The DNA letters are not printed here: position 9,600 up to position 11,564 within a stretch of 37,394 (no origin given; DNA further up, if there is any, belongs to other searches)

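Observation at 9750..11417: Receiver domain fused to a redox-dead glutaredoxin-like module and a CXXC-less thioredoxin-reductase-like flavoenzyme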

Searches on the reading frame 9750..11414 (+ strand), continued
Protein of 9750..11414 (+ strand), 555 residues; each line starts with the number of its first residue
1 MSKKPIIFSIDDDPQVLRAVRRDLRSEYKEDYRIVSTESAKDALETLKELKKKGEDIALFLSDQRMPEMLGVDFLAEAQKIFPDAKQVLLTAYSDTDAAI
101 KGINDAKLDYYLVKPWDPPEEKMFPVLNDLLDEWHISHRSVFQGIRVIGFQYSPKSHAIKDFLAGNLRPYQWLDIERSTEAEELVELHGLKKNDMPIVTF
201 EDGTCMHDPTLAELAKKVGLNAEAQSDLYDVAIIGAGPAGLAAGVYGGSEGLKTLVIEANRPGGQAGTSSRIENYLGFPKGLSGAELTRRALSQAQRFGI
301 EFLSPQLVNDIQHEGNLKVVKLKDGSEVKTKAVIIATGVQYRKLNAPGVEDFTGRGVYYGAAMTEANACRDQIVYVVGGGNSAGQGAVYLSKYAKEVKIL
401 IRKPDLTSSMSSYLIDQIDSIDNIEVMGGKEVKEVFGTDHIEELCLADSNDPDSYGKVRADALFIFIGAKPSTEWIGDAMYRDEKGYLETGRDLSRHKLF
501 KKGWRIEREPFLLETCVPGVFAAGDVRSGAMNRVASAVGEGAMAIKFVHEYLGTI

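Call 6: find_homologous_proteins(query=window:9750-11414:+, max_evalue=1e-10)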
Query window:9750-11414:+ (555 aa): 8000 proteins with E <= 1e-10 among 8000 candidates; the best 120 are listed.
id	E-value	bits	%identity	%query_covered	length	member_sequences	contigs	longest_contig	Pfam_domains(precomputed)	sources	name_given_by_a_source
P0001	0.0e+0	1144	91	100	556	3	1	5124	PF01946.24,PF01266.31,PF13450.13,PF07992.21,PF00070.34,PF13738.13,PF03486.21,PF00072.31,PF12831.14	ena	-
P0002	0.0e+0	1053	82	100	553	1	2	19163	PF01946.24,PF01266.31,PF13450.13,PF07992.21,PF00070.34,PF13738.13,PF03486.21,PF00072.31,PF01134.29,PF12831.14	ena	-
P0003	0.0e+0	1044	81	100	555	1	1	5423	PF01946.24,PF01266.31,PF07992.21,PF00070.34,PF13738.13,PF03486.21,PF00072.31,PF12831.14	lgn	-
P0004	0.0e+0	1012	80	100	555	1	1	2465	PF01946.24,PF01266.31,PF13450.13,PF00890.31,PF07992.21,PF00070.34,PF13738.13,PF03486.21,PF00072.31,PF12831.14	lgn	-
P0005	4.7e-266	902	71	100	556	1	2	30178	PF01946.24,PF01266.31,PF13450.13,PF00890.31,PF07992.21,PF00070.34,PF13738.13,PF03486.21,PF00072.31,PF12831.14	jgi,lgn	jgi:thioredoxin reductase (NADPH)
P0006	9.1e-266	901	71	100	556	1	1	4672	PF01946.24,PF01266.31,PF13450.13,PF07992.21,PF00070.34,PF13738.13,PF03486.21,PF00072.31,PF12831.14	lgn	-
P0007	9.2e-264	894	70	100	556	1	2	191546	PF01946.24,PF01266.31,PF13450.13,PF07992.21,PF00070.34,PF13738.13,PF03486.21,PF00072.31,PF12831.14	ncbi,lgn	-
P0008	1.3e-263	894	70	100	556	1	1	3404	PF00743.26,PF13450.13,PF07992.21,PF00070.34,PF03486.21,PF00072.31,PF01134.29,PF12831.14,PF01946.24,PF01266.31,PF13434.13,PF00890.31,PF13738.13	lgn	-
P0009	1.9e-262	890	69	100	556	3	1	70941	PF01946.24,PF01266.31,PF13450.13,PF00890.31,PF07992.21,PF00070.34,PF13738.13,PF03486.21,PF00072.31,PF01134.29,PF12831.14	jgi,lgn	-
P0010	4.1e-262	889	70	100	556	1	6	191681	PF01946.24,PF01266.31,PF13450.13,PF00890.31,PF07992.21,PF00070.34,PF13738.13,PF03486.21,PF00072.31,PF01134.29,PF12831.14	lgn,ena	-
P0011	1.5e-261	887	69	100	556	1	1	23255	PF01946.24,PF01266.31,PF13450.13,PF00890.31,PF07992.21,PF00070.34,PF13738.13,PF03486.21,PF00072.31,PF12831.14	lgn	-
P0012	8.3e-261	884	69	100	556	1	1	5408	PF01946.24,PF01266.31,PF13450.13,PF07992.21,PF00070.34,PF13738.13,PF03486.21,PF00072.31,PF12831.14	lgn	-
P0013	2.9e-260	882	69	100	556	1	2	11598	PF13450.13,PF07992.21,PF00070.34,PF03486.21,PF00072.31,PF01134.29,PF12831.14,PF01946.24,PF01266.31,PF13434.13,PF00890.31,PF13738.13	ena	-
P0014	1.0e-259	881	68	100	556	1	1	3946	PF01946.24,PF01266.31,PF13450.13,PF00890.31,PF07992.21,PF00070.34,PF13738.13,PF03486.21,PF00072.31,PF01134.29,PF12831.14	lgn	-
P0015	1.7e-259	880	69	100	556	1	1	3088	PF01946.24,PF01266.31,PF07992.21,PF00070.34,PF13738.13,PF03486.21,PF00072.31,PF12831.14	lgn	-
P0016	1.9e-259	880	69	100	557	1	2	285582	PF01946.24,PF01266.31,PF13450.13,PF00890.31,PF07992.21,PF00070.34,PF13738.13,PF03486.21,PF00072.31,PF01134.29,PF12831.14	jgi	-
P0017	3.8e-259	879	70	100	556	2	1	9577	PF01946.24,PF01266.31,PF13434.13,PF13450.13,PF00890.31,PF07992.21,PF00070.34,PF13738.13,PF03486.21,PF00072.31,PF12831.14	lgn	-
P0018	6.1e-259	878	69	100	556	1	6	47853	PF13450.13,PF07992.21,PF00070.34,PF03486.21,PF00072.31,PF01134.29,PF12831.14,PF01946.24,PF01266.31,PF13434.13,PF00890.31,PF13738.13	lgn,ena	-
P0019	7.9e-259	878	69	100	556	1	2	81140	PF13450.13,PF07992.21,PF00070.34,PF03486.21,PF00072.31,PF01134.29,PF12831.14,PF01946.24,PF01266.31,PF13434.13,PF00890.31,PF13738.13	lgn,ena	-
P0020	1.1e-258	877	69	100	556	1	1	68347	PF01946.24,PF01266.31,PF07992.21,PF00070.34,PF13738.13,PF03486.21,PF00072.31,PF12831.14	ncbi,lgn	-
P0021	1.3e-258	877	68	100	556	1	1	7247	PF01946.24,PF01266.31,PF07992.21,PF00070.34,PF13738.13,PF03486.21,PF00072.31,PF12831.14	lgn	-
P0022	2.6e-258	876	69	99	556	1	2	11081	PF13450.13,PF07992.21,PF00070.34,PF03486.21,PF00072.31,PF01134.29,PF12831.14,PF01946.24,PF01266.31,PF13434.13,PF00890.31,PF13738.13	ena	-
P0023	3.2e-258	876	70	100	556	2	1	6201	PF01946.24,PF01266.31,PF13434.13,PF13450.13,PF07992.21,PF00070.34,PF13738.13,PF03486.21,PF00072.31,PF12831.14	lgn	-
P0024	4.9e-258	875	68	99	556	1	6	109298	PF01946.24,PF01266.31,PF13450.13,PF07992.21,PF00070.34,PF13738.13,PF03486.21,PF00072.31,PF01134.29,PF12831.14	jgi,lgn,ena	jgi:thioredoxin reductase (NADPH)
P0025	1.1e-257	874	69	100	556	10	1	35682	PF01946.24,PF01266.31,PF07992.21,PF00070.34,PF13738.13,PF03486.21,PF00072.31,PF01134.29,PF12831.14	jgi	jgi:thioredoxin reductase (NADPH)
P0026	1.2e-257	874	69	100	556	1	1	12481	PF01946.24,PF01266.31,PF13450.13,PF00890.31,PF07992.21,PF00070.34,PF13738.13,PF03486.21,PF00072.31,PF01134.29,PF12831.14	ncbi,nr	ncbi:MAG: FAD-dependent oxidoreductase [Phaeodactylibacter sp.]|nr:FAD-dependent oxidoreductase [Pha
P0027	1.5e-257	873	68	99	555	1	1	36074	PF01946.24,PF01266.31,PF07992.21,PF00070.34,PF13738.13,PF03486.21,PF00072.31,PF01134.29,PF12831.14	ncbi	ncbi:MAG: FAD-dependent oxidoreductase [Bacteroidia bacterium]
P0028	1.6e-257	873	68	100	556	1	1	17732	PF01946.24,PF01266.31,PF13450.13,PF07992.21,PF00070.34,PF13738.13,PF03486.21,PF00072.31,PF12831.14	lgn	-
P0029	2.6e-257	873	69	100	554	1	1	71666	PF01946.24,PF01266.31,PF13450.13,PF07992.21,PF00070.34,PF13738.13,PF03486.21,PF00072.31,PF12831.14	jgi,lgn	-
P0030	2.6e-257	873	69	100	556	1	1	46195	PF01946.24,PF01266.31,PF13450.13,PF07992.21,PF00070.34,PF13738.13,PF03486.21,PF00072.31,PF12831.14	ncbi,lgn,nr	ncbi:MAG: FAD-dependent oxidoreductase [Phaeodactylibacter sp.]|nr:FAD-dependent oxidoreductase [Pha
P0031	3.0e-257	873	68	100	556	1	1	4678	PF01946.24,PF01266.31,PF13450.13,PF07992.21,PF00070.34,PF13738.13,PF03486.21,PF00072.31,PF12831.14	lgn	-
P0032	3.1e-257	872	70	100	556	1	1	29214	PF01946.24,PF01266.31,PF13434.13,PF13450.13,PF07992.21,PF00070.34,PF13738.13,PF03486.21,PF00072.31,PF12831.14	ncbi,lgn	-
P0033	4.1e-257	872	68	99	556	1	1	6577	PF01946.24,PF01266.31,PF13450.13,PF07992.21,PF00070.34,PF13738.13,PF03486.21,PF00072.31,PF01134.29,PF12831.14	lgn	-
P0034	1.1e-256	871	69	100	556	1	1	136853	PF01946.24,PF01266.31,PF07992.21,PF00070.34,PF13738.13,PF03486.21,PF00072.31,PF12831.14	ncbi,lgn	-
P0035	1.2e-256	871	68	99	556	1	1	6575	PF01946.24,PF01266.31,PF13450.13,PF07992.21,PF00070.34,PF13738.13,PF03486.21,PF00072.31,PF01134.29,PF12831.14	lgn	-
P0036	1.7e-256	870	69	99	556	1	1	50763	PF01946.24,PF01266.31,PF13450.13,PF07992.21,PF00070.34,PF13738.13,PF03486.21,PF00072.31,PF01134.29,PF12831.14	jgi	-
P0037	2.4e-256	870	68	100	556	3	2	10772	PF01946.24,PF01266.31,PF13450.13,PF07992.21,PF00070.34,PF13738.13,PF03486.21,PF00072.31,PF01134.29,PF12831.14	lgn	-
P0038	2.5e-256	869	68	100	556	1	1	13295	PF01946.24,PF01266.31,PF13450.13,PF00890.31,PF07992.21,PF00070.34,PF13738.13,PF03486.21,PF00072.31,PF01134.29,PF12831.14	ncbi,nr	ncbi:MAG: FAD-dependent oxidoreductase [Phaeodactylibacter sp.]|nr:FAD-dependent oxidoreductase [Pha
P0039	2.8e-256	869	69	100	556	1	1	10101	PF01946.24,PF01266.31,PF00890.31,PF07992.21,PF00070.34,PF13738.13,PF03486.21,PF00072.31,PF12831.14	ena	-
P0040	3.6e-256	869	68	100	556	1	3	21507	PF01946.24,PF01266.31,PF13450.13,PF07992.21,PF00070.34,PF13738.13,PF03486.21,PF00072.31,PF12831.14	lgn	-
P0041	3.8e-256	869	69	100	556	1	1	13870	PF01946.24,PF01266.31,PF13434.13,PF13450.13,PF00890.31,PF07992.21,PF00070.34,PF13738.13,PF03486.21,PF00072.31,PF12831.14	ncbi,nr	ncbi:MAG: FAD-dependent oxidoreductase [Saprospiraceae bacterium]|nr:FAD-dependent oxidoreductase [S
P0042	6.2e-256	868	68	100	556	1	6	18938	PF13450.13,PF07992.21,PF00070.34,PF03486.21,PF00072.31,PF01134.29,PF12831.14,PF01946.24,PF01266.31,PF13434.13,PF00890.31,PF13738.13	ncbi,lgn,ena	-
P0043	6.3e-256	868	69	99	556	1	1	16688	PF01946.24,PF01266.31,PF13450.13,PF07992.21,PF00070.34,PF13738.13,PF03486.21,PF00072.31,PF01134.29,PF12831.14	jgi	-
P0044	8.2e-256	868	68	100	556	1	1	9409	PF01946.24,PF01266.31,PF13450.13,PF00890.31,PF07992.21,PF00070.34,PF13738.13,PF03486.21,PF00072.31,PF01134.29,PF12831.14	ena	-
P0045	9.0e-256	868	70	97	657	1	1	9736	PF01946.24,PF01266.31,PF07992.21,PF01668.24,PF00070.34,PF13738.13,PF03486.21,PF00072.31,PF12831.14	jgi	-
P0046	1.1e-255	867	69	99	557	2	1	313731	PF01946.24,PF01266.31,PF13450.13,PF00890.31,PF07992.21,PF00070.34,PF13738.13,PF03486.21,PF00072.31,PF12831.14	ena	-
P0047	1.2e-255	867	69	100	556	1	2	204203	PF01946.24,PF01266.31,PF13450.13,PF00890.31,PF07992.21,PF00070.34,PF13738.13,PF03486.21,PF00072.31,PF01134.29,PF12831.14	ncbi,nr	ncbi:MAG: FAD-dependent oxidoreductase [Phaeodactylibacter sp.]|nr:FAD-dependent oxidoreductase [Pha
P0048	1.2e-255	867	68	100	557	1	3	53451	PF01946.24,PF01266.31,PF13450.13,PF00890.31,PF07992.21,PF00070.34,PF13738.13,PF03486.21,PF00072.31,PF12831.14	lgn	-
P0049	1.4e-255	867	68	100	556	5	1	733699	PF01946.24,PF01266.31,PF13450.13,PF07992.21,PF00070.34,PF13738.13,PF03486.21,PF00072.31,PF01134.29,PF12831.14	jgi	jgi:thioredoxin reductase (NADPH)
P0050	1.5e-255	867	68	100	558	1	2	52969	PF01946.24,PF01266.31,PF13450.13,PF00890.31,PF07992.21,PF00070.34,PF13738.13,PF03486.21,PF00072.31,PF12831.14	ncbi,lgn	-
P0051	1.6e-255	867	68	100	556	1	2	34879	PF01946.24,PF01266.31,PF13450.13,PF07992.21,PF00070.34,PF13738.13,PF03486.21,PF00072.31,PF01134.29,PF12831.14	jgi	jgi:thioredoxin reductase (NADPH)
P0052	2.2e-255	866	68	100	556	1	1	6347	PF01946.24,PF01266.31,PF13450.13,PF07992.21,PF00070.34,PF13738.13,PF03486.21,PF00072.31,PF01134.29,PF12831.14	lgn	-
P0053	2.3e-255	866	68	100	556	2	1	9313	PF01946.24,PF01266.31,PF13450.13,PF00890.31,PF07992.21,PF00070.34,PF13738.13,PF03486.21,PF00072.31,PF01134.29,PF12831.14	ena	-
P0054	2.5e-255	866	68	100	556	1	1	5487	PF01946.24,PF01266.31,PF13450.13,PF07992.21,PF13738.13,PF03486.21,PF00072.31,PF01134.29,PF12831.14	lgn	-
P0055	3.0e-255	866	68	100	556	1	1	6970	PF01946.24,PF01266.31,PF13450.13,PF07992.21,PF00070.34,PF13738.13,PF03486.21,PF00072.31,PF12831.14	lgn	-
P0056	3.2e-255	866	69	100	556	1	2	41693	PF01946.24,PF01266.31,PF13450.13,PF00890.31,PF07992.21,PF00070.34,PF13738.13,PF03486.21,PF00072.31,PF12831.14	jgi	-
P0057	3.8e-255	866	67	100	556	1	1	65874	PF00743.26,PF13450.13,PF07992.21,PF00070.34,PF03486.21,PF00072.31,PF01134.29,PF12831.14,PF01946.24,PF01266.31,PF13434.13,PF00890.31,PF13738.13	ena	-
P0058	4.1e-255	865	68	100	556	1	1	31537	PF01946.24,PF01266.31,PF13450.13,PF07992.21,PF00070.34,PF13738.13,PF03486.21,PF00072.31,PF01134.29,PF12831.14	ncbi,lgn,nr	ncbi:MAG: FAD-dependent oxidoreductase [bacterium]|nr:FAD-dependent oxidoreductase [bacterium]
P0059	4.4e-255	865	69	100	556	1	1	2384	PF01946.24,PF01266.31,PF13450.13,PF07992.21,PF00070.34,PF13738.13,PF03486.21,PF00072.31,PF12831.14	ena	-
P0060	5.6e-255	865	68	100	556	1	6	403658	PF01946.24,PF01266.31,PF13450.13,PF07992.21,PF00070.34,PF13738.13,PF03486.21,PF00072.31,PF01134.29,PF12831.14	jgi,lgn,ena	jgi:thioredoxin reductase (NADPH)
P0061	5.6e-255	865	68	100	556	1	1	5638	PF01946.24,PF01266.31,PF13450.13,PF07992.21,PF00070.34,PF13738.13,PF03486.21,PF00072.31,PF01134.29,PF12831.14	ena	-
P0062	6.8e-255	865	68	100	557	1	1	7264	PF01946.24,PF01266.31,PF13450.13,PF07992.21,PF00070.34,PF13738.13,PF03486.21,PF00072.31,PF12831.14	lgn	-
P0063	7.2e-255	865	69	99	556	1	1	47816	PF01946.24,PF01266.31,PF13450.13,PF07992.21,PF00070.34,PF13738.13,PF03486.21,PF00072.31,PF12831.14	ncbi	-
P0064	7.8e-255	865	69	100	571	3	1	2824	PF01946.24,PF01266.31,PF00890.31,PF07992.21,PF13738.13,PF03486.21,PF00072.31,PF12831.14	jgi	jgi:thioredoxin reductase (NADPH)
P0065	8.0e-255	865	68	100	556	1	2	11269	PF01946.24,PF01266.31,PF00890.31,PF07992.21,PF00070.34,PF13738.13,PF03486.21,PF00072.31,PF01134.29,PF12831.14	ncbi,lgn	-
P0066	8.3e-255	864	68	100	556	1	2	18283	PF01946.24,PF01266.31,PF13450.13,PF00890.31,PF07992.21,PF00070.34,PF13738.13,PF03486.21,PF00072.31,PF12831.14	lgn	-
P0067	1.0e-254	864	67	100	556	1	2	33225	PF01946.24,PF01266.31,PF13450.13,PF07992.21,PF00070.34,PF13738.13,PF03486.21,PF00072.31,PF01134.29,PF12831.14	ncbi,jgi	jgi:thioredoxin reductase (NADPH)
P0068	1.1e-254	864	68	100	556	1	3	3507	PF01946.24,PF01266.31,PF13450.13,PF07992.21,PF00070.34,PF13738.13,PF03486.21,PF00072.31,PF01134.29,PF12831.14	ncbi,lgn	-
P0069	1.1e-254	864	69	99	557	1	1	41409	PF13450.13,PF07992.21,PF00070.34,PF03486.21,PF00072.31,PF01134.29,PF12831.14,PF01946.24,PF01266.31,PF13434.13,PF00890.31,PF13738.13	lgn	-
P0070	1.2e-254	864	69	99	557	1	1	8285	PF01946.24,PF01266.31,PF13450.13,PF00890.31,PF07992.21,PF00070.34,PF13738.13,PF03486.21,PF00072.31,PF12831.14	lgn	-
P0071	1.4e-254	864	69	99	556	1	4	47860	PF01946.24,PF01266.31,PF13450.13,PF07992.21,PF00070.34,PF13738.13,PF03486.21,PF00072.31,PF12831.14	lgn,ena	-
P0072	1.4e-254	864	68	100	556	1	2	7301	PF01946.24,PF01266.31,PF13450.13,PF07992.21,PF00070.34,PF13738.13,PF03486.21,PF00072.31,PF01134.29,PF12831.14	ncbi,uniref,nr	ncbi:response regulator [Phaeodactylibacter sp.]|uniref:response regulator n=1 Tax=Phaeodactylibacte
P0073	1.4e-254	864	68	100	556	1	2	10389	PF13450.13,PF07992.21,PF00070.34,PF03486.21,PF00072.31,PF01134.29,PF12831.14,PF01946.24,PF01266.31,PF13434.13,PF00890.31,PF13738.13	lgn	-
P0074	1.4e-254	864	68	100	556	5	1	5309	PF01946.24,PF01266.31,PF13450.13,PF00890.31,PF07992.21,PF00070.34,PF13738.13,PF03486.21,PF00072.31,PF01134.29,PF12831.14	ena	-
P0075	1.4e-254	864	68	100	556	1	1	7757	PF01946.24,PF01266.31,PF13434.13,PF13450.13,PF00890.31,PF07992.21,PF13738.13,PF03486.21,PF00072.31,PF01134.29,PF12831.14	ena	-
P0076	1.5e-254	864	68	100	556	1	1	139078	PF01946.24,PF01266.31,PF13450.13,PF07992.21,PF00070.34,PF13738.13,PF03486.21,PF00072.31,PF12831.14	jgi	jgi:thioredoxin reductase (NADPH)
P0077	1.5e-254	864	69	100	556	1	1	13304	PF13450.13,PF07992.21,PF00070.34,PF03486.21,PF00072.31,PF01134.29,PF12831.14,PF01946.24,PF01266.31,PF13434.13,PF00890.31,PF13738.13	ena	-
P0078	1.7e-254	863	68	100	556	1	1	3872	PF01946.24,PF01266.31,PF13450.13,PF00890.31,PF07992.21,PF00070.34,PF13738.13,PF03486.21,PF00072.31,PF01134.29,PF12831.14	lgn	-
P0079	1.8e-254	863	68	100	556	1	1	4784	PF01946.24,PF01266.31,PF13450.13,PF00890.31,PF07992.21,PF00070.34,PF13738.13,PF03486.21,PF00072.31,PF01134.29,PF12831.14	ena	-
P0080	1.9e-254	863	68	100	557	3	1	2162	PF01946.24,PF01266.31,PF13450.13,PF00890.31,PF07992.21,PF00070.34,PF13738.13,PF03486.21,PF00072.31,PF12831.14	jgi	-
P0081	2.0e-254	863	68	100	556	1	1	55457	PF01946.24,PF01266.31,PF13450.13,PF00890.31,PF07992.21,PF00070.34,PF13738.13,PF03486.21,PF00072.31,PF01134.29,PF12831.14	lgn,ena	-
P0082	2.1e-254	863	68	100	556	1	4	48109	PF01946.24,PF01266.31,PF13450.13,PF07992.21,PF00070.34,PF13738.13,PF03486.21,PF00072.31,PF12831.14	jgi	jgi:thioredoxin reductase (NADPH)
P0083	2.6e-254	863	67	100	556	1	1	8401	PF01946.24,PF01266.31,PF13450.13,PF07992.21,PF00070.34,PF13738.13,PF03486.21,PF00072.31,PF01134.29,PF12831.14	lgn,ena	-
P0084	2.8e-254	863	69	100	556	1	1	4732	PF01946.24,PF01266.31,PF00890.31,PF07992.21,PF00070.34,PF13738.13,PF03486.21,PF00072.31,PF12831.14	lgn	-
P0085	3.3e-254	862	67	100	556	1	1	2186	PF01946.24,PF01266.31,PF13450.13,PF07992.21,PF00070.34,PF13738.13,PF03486.21,PF00072.31,PF01134.29,PF12831.14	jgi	jgi:thioredoxin reductase (NADPH)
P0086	3.3e-254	862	68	100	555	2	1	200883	PF01946.24,PF01266.31,PF13450.13,PF07992.21,PF00070.34,PF13738.13,PF03486.21,PF00072.31,PF12831.14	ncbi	ncbi:MAG: FAD-dependent oxidoreductase [Bacteroidota bacterium]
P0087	3.6e-254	862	69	100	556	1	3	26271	PF01946.24,PF01266.31,PF13434.13,PF13450.13,PF07992.21,PF00070.34,PF13738.13,PF03486.21,PF00072.31,PF12831.14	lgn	-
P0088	3.6e-254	862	68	100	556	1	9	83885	PF01946.24,PF01266.31,PF13450.13,PF07992.21,PF00070.34,PF13738.13,PF03486.21,PF00072.31,PF12831.14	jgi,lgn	jgi:thioredoxin reductase (NADPH)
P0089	3.6e-254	862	67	100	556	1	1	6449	PF01946.24,PF01266.31,PF13450.13,PF07992.21,PF00070.34,PF13738.13,PF03486.21,PF00072.31,PF01134.29,PF12831.14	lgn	-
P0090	3.8e-254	862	68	100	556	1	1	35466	PF01946.24,PF01266.31,PF13450.13,PF07992.21,PF00070.34,PF13738.13,PF03486.21,PF00072.31,PF12831.14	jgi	jgi:thioredoxin reductase (NADPH)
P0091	4.5e-254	862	69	100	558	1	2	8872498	PF01946.24,PF01266.31,PF13450.13,PF00890.31,PF07992.21,PF00070.34,PF13738.13,PF03486.21,PF00072.31,PF01134.29,PF12831.14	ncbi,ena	-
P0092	4.8e-254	862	68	100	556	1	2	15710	PF01946.24,PF01266.31,PF13450.13,PF07992.21,PF00070.34,PF13738.13,PF03486.21,PF00072.31,PF12831.14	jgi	jgi:thioredoxin reductase (NADPH)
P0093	4.8e-254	862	68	100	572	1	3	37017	PF01946.24,PF01266.31,PF13450.13,PF00890.31,PF07992.21,PF00070.34,PF13738.13,PF03486.21,PF00072.31,PF01134.29,PF12831.14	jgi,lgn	jgi:thioredoxin reductase (NADPH)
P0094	4.9e-254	862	68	100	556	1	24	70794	PF01946.24,PF01266.31,PF13450.13,PF07992.21,PF00070.34,PF13738.13,PF03486.21,PF00072.31,PF12831.14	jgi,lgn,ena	jgi:thioredoxin reductase (NADPH)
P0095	5.0e-254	862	67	100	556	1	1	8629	PF01946.24,PF01266.31,PF13450.13,PF07992.21,PF00070.34,PF13738.13,PF03486.21,PF00072.31,PF01134.29,PF12831.14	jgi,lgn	jgi:thioredoxin reductase (NADPH)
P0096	5.2e-254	862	67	100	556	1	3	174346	PF01946.24,PF01266.31,PF13450.13,PF07992.21,PF00070.34,PF13738.13,PF03486.21,PF00072.31,PF01134.29,PF12831.14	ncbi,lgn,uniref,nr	ncbi:MAG: FAD-dependent oxidoreductase [Phaeodactylibacter xiamenensis]|uniref:Chemotaxis protein Ch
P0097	5.6e-254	862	68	100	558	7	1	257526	PF01946.24,PF01266.31,PF13450.13,PF00890.31,PF07992.21,PF00070.34,PF13738.13,PF03486.21,PF00072.31,PF01134.29,PF12831.14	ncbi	ncbi:MAG: FAD-dependent oxidoreductase [Saprospiraceae bacterium]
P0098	5.6e-254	862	68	99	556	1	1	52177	PF01946.24,PF01266.31,PF13450.13,PF07992.21,PF00070.34,PF13738.13,PF03486.21,PF00072.31,PF01134.29,PF12831.14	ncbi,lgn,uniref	ncbi:MAG: FAD-dependent oxidoreductase [Phaeodactylibacter sp.]|uniref:FAD-dependent oxidoreductase 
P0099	6.3e-254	862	69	100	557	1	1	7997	PF01946.24,PF01266.31,PF13450.13,PF00890.31,PF07992.21,PF00070.34,PF13738.13,PF03486.21,PF00072.31,PF01134.29,PF12831.14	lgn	-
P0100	6.4e-254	862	67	100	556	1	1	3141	PF01946.24,PF01266.31,PF13450.13,PF07992.21,PF00070.34,PF13738.13,PF03486.21,PF00072.31,PF01134.29,PF12831.14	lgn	-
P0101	6.7e-254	861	68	99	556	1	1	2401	PF01946.24,PF01266.31,PF13450.13,PF07992.21,PF00070.34,PF13738.13,PF03486.21,PF00072.31,PF01134.29,PF12831.14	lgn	-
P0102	7.6e-254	861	68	99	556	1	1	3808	PF01946.24,PF01266.31,PF13450.13,PF07992.21,PF00070.34,PF13738.13,PF03486.21,PF00072.31,PF01134.29,PF12831.14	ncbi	-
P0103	7.8e-254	861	68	99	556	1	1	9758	PF01946.24,PF01266.31,PF13450.13,PF07992.21,PF00070.34,PF13738.13,PF03486.21,PF00072.31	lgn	-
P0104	9.7e-254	861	68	100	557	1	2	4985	PF01946.24,PF01266.31,PF13450.13,PF00890.31,PF07992.21,PF13738.13,PF03486.21,PF00072.31,PF12831.14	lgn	-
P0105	1.1e-253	861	68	100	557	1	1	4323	PF01946.24,PF01266.31,PF13450.13,PF07992.21,PF00070.34,PF13738.13,PF03486.21,PF00072.31,PF12831.14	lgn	-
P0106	1.2e-253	861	68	99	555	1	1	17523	PF01946.24,PF01266.31,PF13450.13,PF07992.21,PF00070.34,PF13738.13,PF03486.21,PF00072.31,PF12831.14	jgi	jgi:thioredoxin reductase (NADPH)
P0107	1.2e-253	861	67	100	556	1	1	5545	PF01946.24,PF01266.31,PF13450.13,PF07992.21,PF00070.34,PF13738.13,PF03486.21,PF00072.31,PF01134.29,PF12831.14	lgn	-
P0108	1.3e-253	861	67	100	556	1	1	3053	PF01946.24,PF01266.31,PF13450.13,PF07992.21,PF00070.34,PF13738.13,PF03486.21,PF00072.31,PF12831.14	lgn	-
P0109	1.4e-253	860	68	100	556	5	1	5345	PF01946.24,PF01266.31,PF13450.13,PF07992.21,PF00070.34,PF13738.13,PF03486.21,PF00072.31,PF01134.29,PF12831.14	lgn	-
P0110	1.5e-253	860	68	100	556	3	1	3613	PF01946.24,PF01266.31,PF13450.13,PF00890.31,PF07992.21,PF00070.34,PF13738.13,PF03486.21,PF00072.31,PF01134.29,PF12831.14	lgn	-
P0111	1.6e-253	860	67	100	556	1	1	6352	PF01946.24,PF01266.31,PF13450.13,PF07992.21,PF00070.34,PF13738.13,PF03486.21,PF00072.31,PF01134.29,PF12831.14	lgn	-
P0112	1.6e-253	860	67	100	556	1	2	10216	PF01946.24,PF01266.31,PF13450.13,PF07992.21,PF00070.34,PF13738.13,PF03486.21,PF00072.31,PF01134.29,PF12831.14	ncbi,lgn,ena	-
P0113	1.6e-253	860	68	100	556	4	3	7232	PF01946.24,PF01266.31,PF13450.13,PF07992.21,PF00070.34,PF13738.13,PF03486.21,PF00072.31,PF12831.14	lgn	-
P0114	2.1e-253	860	68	100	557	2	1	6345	PF01946.24,PF01266.31,PF13450.13,PF00890.31,PF07992.21,PF00070.34,PF13738.13,PF03486.21,PF00072.31,PF01134.29,PF12831.14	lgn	-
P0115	2.2e-253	860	67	100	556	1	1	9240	PF01946.24,PF01266.31,PF13450.13,PF07992.21,PF00070.34,PF13738.13,PF03486.21,PF00072.31,PF01134.29,PF12831.14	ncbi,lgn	-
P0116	2.2e-253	860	67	100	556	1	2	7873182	PF01946.24,PF01266.31,PF13450.13,PF07992.21,PF00070.34,PF13738.13,PF03486.21,PF00072.31,PF01134.29,PF12831.14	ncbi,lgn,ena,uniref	ncbi:FAD-dependent oxidoreductase [Phaeodactylibacter xiamenensis]|uniref:FAD-dependent oxidoreducta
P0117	3.1e-253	859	68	99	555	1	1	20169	PF01946.24,PF01266.31,PF13450.13,PF07992.21,PF00070.34,PF13738.13,PF03486.21,PF00072.31,PF12831.14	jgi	jgi:thioredoxin reductase (NADPH)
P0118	3.3e-253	859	67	100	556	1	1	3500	PF01946.24,PF01266.31,PF13450.13,PF07992.21,PF00070.34,PF13738.13,PF03486.21,PF00072.31,PF12831.14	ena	-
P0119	4.8e-253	859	69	100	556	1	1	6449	PF01946.24,PF01266.31,PF13450.13,PF00890.31,PF07992.21,PF00070.34,PF13738.13,PF03486.21,PF00072.31,PF12831.14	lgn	-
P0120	1.0e-252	858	68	100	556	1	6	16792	PF01946.24,PF01266.31,PF07992.21,PF00070.34,PF13738.13,PF03486.21,PF00072.31,PF01134.29,PF12831.14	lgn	-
